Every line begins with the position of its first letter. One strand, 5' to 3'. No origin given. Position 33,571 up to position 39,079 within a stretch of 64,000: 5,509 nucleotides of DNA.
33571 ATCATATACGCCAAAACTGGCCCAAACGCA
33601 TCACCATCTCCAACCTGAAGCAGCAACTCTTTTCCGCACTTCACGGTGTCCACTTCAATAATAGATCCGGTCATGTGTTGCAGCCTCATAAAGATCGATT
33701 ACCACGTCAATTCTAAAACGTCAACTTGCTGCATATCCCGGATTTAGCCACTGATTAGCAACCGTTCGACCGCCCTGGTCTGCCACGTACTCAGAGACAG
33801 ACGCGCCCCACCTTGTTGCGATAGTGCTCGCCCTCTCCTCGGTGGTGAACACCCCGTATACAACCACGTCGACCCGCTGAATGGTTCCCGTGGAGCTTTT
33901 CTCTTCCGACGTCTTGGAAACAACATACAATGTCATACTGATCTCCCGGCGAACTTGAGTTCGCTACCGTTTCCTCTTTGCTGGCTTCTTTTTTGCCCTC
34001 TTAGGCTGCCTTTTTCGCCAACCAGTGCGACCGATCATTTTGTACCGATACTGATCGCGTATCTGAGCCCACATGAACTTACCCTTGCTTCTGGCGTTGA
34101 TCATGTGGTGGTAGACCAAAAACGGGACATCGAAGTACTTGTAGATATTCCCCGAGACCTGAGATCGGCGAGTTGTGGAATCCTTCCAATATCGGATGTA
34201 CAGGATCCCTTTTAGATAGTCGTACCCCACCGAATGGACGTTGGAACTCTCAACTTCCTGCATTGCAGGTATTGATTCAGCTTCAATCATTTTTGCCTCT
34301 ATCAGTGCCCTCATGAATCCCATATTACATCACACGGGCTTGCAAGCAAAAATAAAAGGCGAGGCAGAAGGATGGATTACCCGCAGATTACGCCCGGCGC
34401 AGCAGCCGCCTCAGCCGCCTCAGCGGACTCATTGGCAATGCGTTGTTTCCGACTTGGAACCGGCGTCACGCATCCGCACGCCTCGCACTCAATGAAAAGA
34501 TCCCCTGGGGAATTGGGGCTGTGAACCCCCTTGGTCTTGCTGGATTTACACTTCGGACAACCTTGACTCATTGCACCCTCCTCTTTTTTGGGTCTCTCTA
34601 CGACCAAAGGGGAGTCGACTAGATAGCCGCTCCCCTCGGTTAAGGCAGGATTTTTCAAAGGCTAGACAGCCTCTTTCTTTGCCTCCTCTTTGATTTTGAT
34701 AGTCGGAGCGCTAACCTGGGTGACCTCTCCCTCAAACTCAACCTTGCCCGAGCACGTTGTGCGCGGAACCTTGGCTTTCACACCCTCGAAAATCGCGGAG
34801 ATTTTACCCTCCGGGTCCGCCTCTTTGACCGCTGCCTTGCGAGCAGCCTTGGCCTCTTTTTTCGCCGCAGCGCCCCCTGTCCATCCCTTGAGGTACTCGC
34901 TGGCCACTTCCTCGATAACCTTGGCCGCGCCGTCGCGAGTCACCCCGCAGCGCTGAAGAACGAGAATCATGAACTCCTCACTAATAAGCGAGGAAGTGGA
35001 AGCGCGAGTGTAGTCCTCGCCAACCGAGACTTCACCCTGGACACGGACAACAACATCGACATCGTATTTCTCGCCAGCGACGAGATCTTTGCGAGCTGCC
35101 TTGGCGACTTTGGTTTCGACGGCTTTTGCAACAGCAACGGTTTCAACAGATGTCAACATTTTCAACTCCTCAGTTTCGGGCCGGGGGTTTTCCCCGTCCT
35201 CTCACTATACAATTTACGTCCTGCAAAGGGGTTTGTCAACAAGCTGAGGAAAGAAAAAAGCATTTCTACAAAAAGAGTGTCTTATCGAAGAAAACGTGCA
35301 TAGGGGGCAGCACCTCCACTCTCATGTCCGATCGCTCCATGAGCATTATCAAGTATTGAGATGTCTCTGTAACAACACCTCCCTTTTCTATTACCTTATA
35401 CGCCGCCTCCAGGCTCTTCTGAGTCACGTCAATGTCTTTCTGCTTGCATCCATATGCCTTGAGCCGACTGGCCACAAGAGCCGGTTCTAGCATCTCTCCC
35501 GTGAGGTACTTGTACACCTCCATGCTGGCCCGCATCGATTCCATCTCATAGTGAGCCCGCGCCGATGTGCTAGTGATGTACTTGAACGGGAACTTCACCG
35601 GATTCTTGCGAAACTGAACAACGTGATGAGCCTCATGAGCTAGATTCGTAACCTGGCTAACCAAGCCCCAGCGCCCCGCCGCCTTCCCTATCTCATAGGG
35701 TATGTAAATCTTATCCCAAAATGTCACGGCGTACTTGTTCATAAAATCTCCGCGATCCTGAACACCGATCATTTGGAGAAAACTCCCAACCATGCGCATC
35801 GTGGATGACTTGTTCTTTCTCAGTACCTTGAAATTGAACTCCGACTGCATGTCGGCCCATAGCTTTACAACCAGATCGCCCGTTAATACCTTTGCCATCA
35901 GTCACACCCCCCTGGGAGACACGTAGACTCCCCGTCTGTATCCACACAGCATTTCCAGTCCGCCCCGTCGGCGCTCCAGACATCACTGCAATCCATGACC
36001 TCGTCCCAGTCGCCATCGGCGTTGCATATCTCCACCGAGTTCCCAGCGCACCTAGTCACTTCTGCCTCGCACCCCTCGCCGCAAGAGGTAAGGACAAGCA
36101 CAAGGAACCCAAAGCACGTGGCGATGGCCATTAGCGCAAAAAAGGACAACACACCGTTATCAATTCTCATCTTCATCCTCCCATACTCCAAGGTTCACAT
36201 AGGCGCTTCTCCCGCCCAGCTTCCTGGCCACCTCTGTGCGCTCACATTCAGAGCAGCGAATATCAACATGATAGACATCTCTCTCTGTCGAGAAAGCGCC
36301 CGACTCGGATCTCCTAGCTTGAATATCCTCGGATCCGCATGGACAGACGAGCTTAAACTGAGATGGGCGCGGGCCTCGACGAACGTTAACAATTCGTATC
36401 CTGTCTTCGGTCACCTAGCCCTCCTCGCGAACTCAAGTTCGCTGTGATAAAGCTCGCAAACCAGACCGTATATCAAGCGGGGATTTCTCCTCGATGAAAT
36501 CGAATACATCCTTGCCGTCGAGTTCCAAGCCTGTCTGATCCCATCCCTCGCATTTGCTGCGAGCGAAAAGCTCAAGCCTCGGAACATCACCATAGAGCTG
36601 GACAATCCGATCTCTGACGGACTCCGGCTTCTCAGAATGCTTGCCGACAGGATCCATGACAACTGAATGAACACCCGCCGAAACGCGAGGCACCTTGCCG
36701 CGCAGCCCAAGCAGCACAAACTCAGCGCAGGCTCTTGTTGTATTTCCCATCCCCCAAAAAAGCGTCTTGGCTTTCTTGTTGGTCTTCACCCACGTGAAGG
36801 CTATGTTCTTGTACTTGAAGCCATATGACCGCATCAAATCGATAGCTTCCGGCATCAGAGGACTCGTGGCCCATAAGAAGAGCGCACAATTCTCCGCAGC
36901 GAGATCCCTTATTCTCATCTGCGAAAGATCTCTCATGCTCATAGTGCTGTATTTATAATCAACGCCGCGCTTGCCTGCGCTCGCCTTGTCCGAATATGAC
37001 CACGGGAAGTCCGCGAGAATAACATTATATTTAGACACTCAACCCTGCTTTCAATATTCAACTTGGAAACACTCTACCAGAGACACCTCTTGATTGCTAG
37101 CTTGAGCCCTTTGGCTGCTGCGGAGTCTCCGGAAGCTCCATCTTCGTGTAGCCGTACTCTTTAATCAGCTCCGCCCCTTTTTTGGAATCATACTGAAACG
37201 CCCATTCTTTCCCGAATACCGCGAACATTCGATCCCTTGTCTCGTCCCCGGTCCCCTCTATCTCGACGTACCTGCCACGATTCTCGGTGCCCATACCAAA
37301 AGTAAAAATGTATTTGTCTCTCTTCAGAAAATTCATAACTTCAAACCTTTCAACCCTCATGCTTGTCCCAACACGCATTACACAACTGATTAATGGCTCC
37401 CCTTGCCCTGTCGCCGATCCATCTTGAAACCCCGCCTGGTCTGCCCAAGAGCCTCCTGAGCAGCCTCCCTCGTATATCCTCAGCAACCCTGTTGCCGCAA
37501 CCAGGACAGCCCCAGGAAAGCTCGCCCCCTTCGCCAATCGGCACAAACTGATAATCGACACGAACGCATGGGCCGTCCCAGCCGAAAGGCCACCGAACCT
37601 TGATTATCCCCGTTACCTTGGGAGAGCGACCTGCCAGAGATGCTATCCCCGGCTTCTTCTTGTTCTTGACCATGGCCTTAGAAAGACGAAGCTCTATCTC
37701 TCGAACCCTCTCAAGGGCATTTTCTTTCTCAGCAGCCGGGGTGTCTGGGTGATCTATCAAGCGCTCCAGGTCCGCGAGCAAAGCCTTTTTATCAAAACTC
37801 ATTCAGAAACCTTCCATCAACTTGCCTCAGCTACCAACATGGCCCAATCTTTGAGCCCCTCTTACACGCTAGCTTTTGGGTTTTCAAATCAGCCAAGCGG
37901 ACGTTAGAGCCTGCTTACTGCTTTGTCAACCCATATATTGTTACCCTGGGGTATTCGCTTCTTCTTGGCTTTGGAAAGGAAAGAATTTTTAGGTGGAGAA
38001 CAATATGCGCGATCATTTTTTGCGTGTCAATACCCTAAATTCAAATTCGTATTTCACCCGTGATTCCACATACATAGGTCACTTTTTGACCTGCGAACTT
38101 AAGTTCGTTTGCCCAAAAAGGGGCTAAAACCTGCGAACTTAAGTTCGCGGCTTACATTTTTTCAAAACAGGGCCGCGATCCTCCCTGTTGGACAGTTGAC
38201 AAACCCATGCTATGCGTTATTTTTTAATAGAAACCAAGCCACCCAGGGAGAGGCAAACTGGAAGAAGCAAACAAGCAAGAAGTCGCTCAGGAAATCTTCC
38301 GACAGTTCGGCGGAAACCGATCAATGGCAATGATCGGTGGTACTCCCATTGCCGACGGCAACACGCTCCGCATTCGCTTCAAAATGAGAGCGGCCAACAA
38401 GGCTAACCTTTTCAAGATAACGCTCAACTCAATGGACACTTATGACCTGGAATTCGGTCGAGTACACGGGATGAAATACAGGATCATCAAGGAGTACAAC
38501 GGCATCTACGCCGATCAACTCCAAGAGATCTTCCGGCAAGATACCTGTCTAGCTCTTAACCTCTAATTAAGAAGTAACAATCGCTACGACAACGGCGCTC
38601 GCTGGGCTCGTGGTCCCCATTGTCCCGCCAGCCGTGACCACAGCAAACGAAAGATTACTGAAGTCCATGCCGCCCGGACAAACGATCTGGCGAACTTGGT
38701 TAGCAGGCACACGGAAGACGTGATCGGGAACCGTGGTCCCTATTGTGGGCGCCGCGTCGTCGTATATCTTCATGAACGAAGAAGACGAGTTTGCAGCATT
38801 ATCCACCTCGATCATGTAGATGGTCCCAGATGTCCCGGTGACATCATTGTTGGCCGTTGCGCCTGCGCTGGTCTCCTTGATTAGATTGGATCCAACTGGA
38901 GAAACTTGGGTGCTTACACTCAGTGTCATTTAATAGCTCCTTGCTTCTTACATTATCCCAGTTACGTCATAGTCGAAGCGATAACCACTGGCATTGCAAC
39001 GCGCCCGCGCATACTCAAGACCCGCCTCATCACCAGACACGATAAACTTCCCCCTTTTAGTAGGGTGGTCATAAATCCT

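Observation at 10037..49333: Four palindrome copies sit exactly 12 nt upstream of a start codon, fused to the Shine-Dalgarno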

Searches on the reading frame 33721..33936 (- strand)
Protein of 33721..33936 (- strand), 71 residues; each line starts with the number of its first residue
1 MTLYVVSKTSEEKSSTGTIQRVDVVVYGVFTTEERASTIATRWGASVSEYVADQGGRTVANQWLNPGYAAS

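Call 8: search_protein_families(library=phrogs, proteins=[window:33721-33936:-])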
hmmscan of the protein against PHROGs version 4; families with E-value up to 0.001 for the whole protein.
window:33721-33936:- (71 aa): 1 family
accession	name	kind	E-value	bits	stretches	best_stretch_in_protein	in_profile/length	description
phrog_3002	-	unknown function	0.00062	21.1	1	1-41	1-32/65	-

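Call 64: search_protein_families(library=pfam, max_evalue=0.1, proteins=[window:33721-33936:-])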
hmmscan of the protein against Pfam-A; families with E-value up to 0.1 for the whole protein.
window:33721-33936:- (71 aa): 1 family
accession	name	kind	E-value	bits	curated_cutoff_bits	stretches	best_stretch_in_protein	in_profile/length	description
PF24024.1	DUF7336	-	0.00021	21.5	25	1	1-43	1-34/60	Domain of unknown function (DUF7336)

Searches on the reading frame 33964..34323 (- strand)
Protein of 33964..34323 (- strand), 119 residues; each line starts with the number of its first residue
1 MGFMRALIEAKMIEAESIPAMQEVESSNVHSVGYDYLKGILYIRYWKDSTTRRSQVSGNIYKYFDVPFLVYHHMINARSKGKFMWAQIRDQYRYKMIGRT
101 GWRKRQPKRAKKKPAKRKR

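Call 8: search_protein_families(library=phrogs, proteins=[window:33964-34323:-])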
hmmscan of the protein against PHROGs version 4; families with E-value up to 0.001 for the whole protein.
window:33964-34323:- (119 aa): 2 families
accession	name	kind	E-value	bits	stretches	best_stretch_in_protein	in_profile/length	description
phrog_3292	-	unknown function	2.9e-12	47.5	1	20-109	109-188/436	-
phrog_8113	-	unknown function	6.8e-10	40.4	1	57-97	40-80/144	-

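Call 64: search_protein_families(library=pfam, max_evalue=0.1, proteins=[window:33964-34323:-])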
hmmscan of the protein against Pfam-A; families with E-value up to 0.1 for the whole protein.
window:33964-34323:- (119 aa): 1 family
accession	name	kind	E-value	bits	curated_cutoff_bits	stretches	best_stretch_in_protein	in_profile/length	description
PF13619.11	KTSC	-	8.6e-16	57.9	25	1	25-92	1-58/58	KTSC domain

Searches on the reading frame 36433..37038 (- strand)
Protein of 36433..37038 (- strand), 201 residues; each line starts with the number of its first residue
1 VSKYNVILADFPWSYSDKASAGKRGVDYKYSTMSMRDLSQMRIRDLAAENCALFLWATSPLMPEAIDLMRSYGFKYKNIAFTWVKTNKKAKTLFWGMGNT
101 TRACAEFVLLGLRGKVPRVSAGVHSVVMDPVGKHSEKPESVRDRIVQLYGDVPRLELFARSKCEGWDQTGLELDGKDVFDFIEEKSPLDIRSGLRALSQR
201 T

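Call 8: search_protein_families(library=phrogs, proteins=[window:36433-37038:-])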
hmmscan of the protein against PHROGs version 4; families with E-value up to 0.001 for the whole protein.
window:36433-37038:- (201 aa): 5 families
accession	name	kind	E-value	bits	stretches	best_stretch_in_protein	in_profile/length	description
phrog_359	-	other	1.2e-72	246.3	1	2-177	120-298/329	DNA methyltransferase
phrog_10837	-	unknown function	6.2e-34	117.9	1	55-177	1-126/139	-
phrog_21315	-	unknown function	3.1e-27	96.6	1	2-172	238-406/415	-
phrog_15877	-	other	1.7e-26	94.2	1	2-137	3-141/152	DNA methyltransferase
phrog_16888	-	unknown function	0.00086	20.1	0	146-170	1-25/67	-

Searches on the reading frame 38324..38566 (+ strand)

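Call 64: search_protein_families(library=pfam, max_evalue=0.1, proteins=[window:38324-38566:+])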
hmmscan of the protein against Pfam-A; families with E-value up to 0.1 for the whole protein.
window:38324-38566:+ (80 aa): 1 family
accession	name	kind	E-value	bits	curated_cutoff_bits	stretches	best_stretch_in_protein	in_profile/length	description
PF18609.8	SAM_Exu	-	0.079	13.7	28.9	0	46-74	15-43/72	Exuperantia SAM-like domain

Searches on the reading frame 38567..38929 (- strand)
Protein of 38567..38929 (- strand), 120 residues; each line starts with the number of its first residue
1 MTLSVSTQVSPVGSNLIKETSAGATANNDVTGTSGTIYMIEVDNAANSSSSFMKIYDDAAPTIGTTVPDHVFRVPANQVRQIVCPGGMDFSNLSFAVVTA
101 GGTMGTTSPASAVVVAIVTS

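Call 14: search_protein_families(library=phrogs, proteins=[window:38567-38929:-])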
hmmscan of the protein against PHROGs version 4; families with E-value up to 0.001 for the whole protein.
window:38567-38929:- (120 aa): 0 families

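Call 31: search_protein_families(library=pfam, max_evalue=0.1, proteins=[window:38567-38929:-])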
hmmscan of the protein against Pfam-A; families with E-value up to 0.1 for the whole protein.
window:38567-38929:- (120 aa): 0 families
